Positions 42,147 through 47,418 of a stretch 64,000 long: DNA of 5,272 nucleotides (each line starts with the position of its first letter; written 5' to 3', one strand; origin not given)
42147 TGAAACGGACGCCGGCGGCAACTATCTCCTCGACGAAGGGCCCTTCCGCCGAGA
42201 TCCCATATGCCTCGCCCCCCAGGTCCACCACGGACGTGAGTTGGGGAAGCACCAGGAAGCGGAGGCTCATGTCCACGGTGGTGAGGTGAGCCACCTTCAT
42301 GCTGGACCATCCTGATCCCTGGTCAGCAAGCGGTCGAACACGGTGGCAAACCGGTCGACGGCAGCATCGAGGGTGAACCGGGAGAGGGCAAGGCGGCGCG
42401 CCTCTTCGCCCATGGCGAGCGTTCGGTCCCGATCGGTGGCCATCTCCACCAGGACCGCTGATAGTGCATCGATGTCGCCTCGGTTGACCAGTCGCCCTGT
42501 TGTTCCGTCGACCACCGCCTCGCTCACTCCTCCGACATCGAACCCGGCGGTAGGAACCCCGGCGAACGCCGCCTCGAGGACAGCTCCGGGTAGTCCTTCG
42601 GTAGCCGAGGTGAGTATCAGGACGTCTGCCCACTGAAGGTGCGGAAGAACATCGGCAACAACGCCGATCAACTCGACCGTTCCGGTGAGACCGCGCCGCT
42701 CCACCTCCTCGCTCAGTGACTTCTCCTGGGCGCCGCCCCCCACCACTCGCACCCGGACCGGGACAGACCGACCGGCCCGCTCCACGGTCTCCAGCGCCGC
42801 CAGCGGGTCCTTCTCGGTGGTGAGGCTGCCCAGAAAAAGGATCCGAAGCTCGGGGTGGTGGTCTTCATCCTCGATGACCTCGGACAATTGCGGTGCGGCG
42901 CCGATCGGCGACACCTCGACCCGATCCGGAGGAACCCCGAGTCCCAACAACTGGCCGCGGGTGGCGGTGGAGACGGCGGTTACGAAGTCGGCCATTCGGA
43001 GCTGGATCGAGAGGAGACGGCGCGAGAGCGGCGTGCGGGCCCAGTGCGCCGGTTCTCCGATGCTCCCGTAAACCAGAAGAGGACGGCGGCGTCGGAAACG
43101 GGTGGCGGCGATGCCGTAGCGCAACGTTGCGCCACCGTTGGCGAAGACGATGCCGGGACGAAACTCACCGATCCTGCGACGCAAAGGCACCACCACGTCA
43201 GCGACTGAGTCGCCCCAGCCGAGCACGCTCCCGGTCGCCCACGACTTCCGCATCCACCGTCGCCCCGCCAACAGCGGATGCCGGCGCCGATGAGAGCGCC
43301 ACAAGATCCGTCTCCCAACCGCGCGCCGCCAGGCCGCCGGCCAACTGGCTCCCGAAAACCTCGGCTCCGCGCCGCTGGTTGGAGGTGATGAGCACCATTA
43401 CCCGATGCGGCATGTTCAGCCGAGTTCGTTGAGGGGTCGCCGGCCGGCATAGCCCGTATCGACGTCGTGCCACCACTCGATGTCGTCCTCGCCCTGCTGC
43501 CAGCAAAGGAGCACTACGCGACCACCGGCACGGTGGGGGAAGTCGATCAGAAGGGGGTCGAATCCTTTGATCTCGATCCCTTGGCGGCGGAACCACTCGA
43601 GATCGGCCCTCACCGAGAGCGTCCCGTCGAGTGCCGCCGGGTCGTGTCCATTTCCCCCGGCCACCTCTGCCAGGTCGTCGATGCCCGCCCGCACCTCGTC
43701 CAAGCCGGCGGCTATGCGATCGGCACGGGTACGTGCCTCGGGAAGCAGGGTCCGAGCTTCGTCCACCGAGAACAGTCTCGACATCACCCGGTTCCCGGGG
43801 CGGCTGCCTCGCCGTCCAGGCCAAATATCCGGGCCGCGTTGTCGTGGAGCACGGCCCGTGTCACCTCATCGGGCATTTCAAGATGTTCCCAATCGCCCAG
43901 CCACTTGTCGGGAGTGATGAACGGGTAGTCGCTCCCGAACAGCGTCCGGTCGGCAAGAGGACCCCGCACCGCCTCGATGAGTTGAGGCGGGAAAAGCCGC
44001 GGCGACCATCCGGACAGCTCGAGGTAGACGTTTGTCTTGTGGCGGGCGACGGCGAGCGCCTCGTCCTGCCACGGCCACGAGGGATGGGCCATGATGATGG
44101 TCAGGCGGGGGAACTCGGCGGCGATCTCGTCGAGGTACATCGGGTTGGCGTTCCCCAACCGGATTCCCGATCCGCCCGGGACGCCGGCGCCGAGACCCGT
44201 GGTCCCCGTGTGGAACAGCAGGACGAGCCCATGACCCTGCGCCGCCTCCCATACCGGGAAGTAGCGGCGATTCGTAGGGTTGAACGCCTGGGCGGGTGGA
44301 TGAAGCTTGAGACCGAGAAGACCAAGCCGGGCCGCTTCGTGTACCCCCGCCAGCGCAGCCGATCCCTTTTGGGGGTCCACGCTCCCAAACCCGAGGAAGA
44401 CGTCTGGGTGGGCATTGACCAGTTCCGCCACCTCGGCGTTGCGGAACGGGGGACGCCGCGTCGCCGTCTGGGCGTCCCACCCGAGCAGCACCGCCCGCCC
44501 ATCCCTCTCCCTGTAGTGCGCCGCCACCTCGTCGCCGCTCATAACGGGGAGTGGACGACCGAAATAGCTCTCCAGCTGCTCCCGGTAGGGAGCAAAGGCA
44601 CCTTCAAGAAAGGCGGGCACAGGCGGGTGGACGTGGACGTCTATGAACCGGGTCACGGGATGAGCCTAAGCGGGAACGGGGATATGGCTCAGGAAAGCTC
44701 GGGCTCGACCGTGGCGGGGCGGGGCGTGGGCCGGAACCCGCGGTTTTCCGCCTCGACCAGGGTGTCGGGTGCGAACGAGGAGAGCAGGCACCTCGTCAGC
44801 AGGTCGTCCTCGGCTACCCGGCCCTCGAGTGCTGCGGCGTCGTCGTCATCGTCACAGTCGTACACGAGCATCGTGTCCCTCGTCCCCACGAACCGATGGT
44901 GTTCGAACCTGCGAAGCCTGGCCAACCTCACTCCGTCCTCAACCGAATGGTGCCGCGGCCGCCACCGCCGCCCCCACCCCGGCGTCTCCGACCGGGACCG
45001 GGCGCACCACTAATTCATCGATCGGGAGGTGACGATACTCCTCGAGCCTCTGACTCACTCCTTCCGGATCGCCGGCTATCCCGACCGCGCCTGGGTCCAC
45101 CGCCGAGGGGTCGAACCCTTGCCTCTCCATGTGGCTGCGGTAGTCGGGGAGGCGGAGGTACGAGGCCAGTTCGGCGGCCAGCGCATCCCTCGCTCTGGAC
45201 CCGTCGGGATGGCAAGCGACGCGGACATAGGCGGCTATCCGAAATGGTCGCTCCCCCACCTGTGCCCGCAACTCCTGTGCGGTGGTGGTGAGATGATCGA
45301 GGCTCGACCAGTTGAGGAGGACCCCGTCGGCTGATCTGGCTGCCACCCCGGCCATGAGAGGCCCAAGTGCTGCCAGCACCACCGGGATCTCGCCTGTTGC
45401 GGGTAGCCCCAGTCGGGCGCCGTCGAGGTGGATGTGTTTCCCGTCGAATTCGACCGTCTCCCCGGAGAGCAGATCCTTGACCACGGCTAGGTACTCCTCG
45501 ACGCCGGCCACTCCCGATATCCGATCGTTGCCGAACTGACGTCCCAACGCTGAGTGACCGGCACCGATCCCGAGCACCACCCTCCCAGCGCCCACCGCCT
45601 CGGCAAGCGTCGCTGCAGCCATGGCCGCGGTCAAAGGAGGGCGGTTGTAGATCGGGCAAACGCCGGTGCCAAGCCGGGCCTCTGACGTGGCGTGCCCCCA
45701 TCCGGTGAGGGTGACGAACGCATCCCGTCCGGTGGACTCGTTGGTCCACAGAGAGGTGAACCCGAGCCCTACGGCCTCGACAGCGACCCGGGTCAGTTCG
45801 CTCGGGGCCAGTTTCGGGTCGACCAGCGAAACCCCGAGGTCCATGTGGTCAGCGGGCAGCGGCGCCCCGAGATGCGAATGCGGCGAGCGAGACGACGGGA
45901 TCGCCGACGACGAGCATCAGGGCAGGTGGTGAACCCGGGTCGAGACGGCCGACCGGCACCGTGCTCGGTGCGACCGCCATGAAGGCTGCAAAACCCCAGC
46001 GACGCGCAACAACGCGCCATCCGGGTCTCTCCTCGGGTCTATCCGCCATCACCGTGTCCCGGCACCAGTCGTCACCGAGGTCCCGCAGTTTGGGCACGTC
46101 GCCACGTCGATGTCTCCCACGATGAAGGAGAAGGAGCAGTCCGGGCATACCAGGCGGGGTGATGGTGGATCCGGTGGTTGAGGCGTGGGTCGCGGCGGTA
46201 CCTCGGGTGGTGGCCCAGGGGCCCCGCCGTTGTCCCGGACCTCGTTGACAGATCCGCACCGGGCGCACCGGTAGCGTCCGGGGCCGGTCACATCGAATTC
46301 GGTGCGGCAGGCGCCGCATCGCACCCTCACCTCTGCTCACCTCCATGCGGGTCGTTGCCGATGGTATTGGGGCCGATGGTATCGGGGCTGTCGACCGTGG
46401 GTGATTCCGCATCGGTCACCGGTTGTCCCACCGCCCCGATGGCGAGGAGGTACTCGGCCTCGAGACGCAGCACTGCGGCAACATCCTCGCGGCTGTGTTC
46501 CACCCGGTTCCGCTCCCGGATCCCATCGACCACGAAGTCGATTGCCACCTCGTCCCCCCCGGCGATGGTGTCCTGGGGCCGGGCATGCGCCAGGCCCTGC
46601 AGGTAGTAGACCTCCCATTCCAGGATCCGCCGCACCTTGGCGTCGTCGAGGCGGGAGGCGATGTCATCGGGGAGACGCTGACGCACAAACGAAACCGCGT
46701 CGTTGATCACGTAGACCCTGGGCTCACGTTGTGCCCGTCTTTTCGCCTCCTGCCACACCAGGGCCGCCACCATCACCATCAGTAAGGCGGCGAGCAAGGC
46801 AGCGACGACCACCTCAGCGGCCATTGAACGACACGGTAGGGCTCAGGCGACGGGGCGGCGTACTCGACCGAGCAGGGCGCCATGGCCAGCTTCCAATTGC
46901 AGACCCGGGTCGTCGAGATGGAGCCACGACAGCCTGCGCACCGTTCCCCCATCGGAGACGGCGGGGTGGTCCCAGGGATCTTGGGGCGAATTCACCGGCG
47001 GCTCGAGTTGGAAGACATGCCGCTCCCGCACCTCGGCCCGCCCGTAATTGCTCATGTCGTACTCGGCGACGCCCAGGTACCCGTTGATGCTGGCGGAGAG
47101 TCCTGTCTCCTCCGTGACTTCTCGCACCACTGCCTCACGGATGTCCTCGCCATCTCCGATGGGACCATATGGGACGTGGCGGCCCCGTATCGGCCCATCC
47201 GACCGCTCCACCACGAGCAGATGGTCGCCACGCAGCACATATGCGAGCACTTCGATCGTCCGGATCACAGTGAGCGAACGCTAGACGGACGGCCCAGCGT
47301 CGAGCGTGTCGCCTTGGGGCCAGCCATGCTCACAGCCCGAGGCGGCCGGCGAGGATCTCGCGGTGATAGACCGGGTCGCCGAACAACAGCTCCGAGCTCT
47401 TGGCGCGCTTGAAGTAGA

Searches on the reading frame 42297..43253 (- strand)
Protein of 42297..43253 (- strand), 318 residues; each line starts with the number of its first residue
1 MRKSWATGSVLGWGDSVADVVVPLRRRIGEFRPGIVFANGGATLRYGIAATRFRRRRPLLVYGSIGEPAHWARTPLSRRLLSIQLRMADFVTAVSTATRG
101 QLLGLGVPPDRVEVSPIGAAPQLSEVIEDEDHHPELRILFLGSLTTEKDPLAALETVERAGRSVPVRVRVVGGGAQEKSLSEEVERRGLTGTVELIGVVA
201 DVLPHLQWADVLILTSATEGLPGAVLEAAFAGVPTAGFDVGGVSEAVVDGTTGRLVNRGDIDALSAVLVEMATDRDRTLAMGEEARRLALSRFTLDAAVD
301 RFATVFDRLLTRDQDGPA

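Call 93: search_protein_families(library=pfam, proteins=[window:42297-43253:-], max_evalue=0.00001)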
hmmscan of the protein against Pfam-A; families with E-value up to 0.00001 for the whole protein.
window:42297-43253:- (318 aa): 4 families
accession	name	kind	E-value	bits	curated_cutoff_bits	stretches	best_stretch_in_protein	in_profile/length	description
PF13692.12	Glyco_trans_1_4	-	3.7e-24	86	27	1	137-274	3-142/142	Glycosyl transferases group 1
PF00534.26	Glycos_transf_1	-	2.3e-23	83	26.4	1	135-287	15-171/172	Glycosyl transferases group 1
PF13579.12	Glyco_trans_4_4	-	3.6e-10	40.9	29.7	1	21-118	60-158/158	Glycosyl transferase 4-like domain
PF13439.12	Glyco_transf_4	-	5.8e-10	39.9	28.5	1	23-118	63-165/170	Glycosyltransferase Family 4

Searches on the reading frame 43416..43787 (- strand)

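Call 93: search_protein_families(library=pfam, proteins=[window:43416-43787:-], max_evalue=0.00001)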
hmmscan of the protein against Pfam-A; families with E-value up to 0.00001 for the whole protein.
window:43416-43787:- (123 aa): 1 family
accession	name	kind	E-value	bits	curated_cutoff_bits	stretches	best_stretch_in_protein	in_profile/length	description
PF09969.14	DUF2203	-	1.3e-27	97.4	24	1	4-119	1-122/122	Uncharacterized conserved protein (DUF2203)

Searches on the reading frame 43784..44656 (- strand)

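Call 93: search_protein_families(library=pfam, proteins=[window:43784-44656:-], max_evalue=0.00001)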
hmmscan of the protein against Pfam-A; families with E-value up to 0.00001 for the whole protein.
window:43784-44656:- (290 aa): 1 family
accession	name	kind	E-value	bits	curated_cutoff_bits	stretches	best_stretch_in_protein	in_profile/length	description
PF04909.20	Amidohydro_2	-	1.1e-46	160.4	26.4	1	5-280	1-289/289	Amidohydrolase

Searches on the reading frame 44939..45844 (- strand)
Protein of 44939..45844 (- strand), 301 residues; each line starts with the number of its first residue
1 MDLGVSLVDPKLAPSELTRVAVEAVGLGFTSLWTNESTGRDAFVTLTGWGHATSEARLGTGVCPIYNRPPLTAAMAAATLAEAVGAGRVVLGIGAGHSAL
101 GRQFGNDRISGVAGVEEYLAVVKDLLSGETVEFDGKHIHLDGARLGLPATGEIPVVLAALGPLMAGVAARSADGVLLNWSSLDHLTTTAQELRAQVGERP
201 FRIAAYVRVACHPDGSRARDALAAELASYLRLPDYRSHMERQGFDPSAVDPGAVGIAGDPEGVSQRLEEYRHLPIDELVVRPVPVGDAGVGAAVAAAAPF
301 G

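Call 93: search_protein_families(library=pfam, proteins=[window:44939-45844:-], max_evalue=0.00001)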
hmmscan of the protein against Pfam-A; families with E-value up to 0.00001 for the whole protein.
window:44939-45844:- (301 aa): 1 family
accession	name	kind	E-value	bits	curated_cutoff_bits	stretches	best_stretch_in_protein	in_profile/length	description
PF00296.26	Bac_luciferase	-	4.4e-45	154.8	27.9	1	13-249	21-265/314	Luciferase-like monooxygenase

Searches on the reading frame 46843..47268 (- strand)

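Call 93: search_protein_families(library=pfam, proteins=[window:46843-47268:-], max_evalue=0.00001)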
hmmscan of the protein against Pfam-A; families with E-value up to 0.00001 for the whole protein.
window:46843-47268:- (141 aa): 1 family
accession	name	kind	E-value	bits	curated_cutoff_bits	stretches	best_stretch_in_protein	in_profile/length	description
PF00293.34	NUDIX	-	1.8e-13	51.1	21.1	1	5-123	4-119/134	NUDIX domain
